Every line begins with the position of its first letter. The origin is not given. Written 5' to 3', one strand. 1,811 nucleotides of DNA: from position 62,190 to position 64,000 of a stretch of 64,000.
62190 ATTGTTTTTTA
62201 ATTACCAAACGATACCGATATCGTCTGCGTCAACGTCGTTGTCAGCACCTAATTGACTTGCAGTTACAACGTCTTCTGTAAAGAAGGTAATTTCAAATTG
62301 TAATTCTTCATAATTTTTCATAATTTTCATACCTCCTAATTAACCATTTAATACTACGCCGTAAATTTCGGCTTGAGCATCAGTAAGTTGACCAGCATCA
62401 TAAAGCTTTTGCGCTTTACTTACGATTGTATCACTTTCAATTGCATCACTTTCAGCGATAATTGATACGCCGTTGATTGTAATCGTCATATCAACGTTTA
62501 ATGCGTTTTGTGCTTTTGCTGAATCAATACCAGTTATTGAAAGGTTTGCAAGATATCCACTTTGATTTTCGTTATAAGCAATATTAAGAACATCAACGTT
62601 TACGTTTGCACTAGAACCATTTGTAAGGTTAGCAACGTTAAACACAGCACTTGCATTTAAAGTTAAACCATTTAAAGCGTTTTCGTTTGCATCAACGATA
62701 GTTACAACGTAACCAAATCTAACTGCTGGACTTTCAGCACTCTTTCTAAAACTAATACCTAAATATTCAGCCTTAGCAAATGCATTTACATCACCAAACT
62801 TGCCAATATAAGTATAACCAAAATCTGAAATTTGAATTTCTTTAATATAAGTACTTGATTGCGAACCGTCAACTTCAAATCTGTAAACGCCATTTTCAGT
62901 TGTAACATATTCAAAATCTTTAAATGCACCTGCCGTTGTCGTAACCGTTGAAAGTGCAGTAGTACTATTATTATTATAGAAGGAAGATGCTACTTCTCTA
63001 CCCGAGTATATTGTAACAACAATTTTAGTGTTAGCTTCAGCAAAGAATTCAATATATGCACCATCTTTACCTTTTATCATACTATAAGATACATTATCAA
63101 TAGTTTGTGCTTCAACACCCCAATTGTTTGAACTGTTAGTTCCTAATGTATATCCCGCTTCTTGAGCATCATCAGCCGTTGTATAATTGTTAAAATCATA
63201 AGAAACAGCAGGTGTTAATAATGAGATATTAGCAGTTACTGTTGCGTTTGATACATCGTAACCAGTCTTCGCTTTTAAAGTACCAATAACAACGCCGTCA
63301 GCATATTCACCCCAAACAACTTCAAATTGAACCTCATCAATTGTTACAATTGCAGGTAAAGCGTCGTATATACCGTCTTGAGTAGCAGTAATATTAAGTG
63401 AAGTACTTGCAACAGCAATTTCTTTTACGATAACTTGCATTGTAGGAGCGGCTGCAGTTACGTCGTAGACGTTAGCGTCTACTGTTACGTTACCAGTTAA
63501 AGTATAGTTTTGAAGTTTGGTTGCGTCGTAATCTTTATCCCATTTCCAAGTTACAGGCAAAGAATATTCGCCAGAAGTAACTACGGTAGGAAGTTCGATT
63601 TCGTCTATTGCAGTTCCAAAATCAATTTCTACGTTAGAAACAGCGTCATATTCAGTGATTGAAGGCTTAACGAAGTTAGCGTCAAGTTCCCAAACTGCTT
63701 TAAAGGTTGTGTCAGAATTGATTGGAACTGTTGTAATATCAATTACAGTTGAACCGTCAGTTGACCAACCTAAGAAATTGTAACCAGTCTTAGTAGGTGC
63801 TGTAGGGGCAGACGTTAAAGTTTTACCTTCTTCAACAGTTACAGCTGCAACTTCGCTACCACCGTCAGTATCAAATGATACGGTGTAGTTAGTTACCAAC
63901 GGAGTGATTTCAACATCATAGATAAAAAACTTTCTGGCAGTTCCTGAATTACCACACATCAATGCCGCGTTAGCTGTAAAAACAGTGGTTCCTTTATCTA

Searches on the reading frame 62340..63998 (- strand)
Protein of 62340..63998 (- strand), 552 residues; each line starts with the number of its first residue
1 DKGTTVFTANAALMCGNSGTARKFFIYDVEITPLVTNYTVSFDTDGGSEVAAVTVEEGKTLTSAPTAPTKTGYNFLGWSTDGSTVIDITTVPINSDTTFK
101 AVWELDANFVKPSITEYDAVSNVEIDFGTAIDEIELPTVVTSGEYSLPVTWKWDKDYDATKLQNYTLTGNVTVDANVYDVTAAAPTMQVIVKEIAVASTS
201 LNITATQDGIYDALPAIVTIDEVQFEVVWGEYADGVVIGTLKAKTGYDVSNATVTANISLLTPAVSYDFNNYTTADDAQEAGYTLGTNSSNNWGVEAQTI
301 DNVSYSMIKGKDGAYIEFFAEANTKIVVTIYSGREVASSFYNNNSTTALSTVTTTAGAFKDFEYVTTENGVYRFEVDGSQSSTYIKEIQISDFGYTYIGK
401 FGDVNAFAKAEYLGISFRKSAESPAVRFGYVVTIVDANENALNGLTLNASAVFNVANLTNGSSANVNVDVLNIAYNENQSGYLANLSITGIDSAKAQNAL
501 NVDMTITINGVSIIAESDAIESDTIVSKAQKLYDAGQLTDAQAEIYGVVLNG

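Call 9: search_protein_families(library=pfam, proteins=[window:62340-63998:-], max_evalue=0.001)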
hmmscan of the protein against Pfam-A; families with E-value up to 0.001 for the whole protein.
window:62340-63998:- (552 aa): 1 family
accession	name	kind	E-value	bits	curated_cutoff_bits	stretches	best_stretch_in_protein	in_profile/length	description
PF09479.16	Flg_new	-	1.3e-14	54.4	27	1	38-101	1-64/65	Listeria-Bacteroides repeat domain (List_Bact_rpt)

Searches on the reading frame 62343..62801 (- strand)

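Call 50: search_protein_families(library=pfam, proteins=[window:62343-62801:-], max_evalue=1)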
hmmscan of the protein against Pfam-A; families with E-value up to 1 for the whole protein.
window:62343-62801:- (153 aa): 1 family
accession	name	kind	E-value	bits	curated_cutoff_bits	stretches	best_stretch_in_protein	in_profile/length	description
PF15561.11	Imm15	-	0.14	12.6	22.9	1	74-116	65-107/151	Immunity protein 15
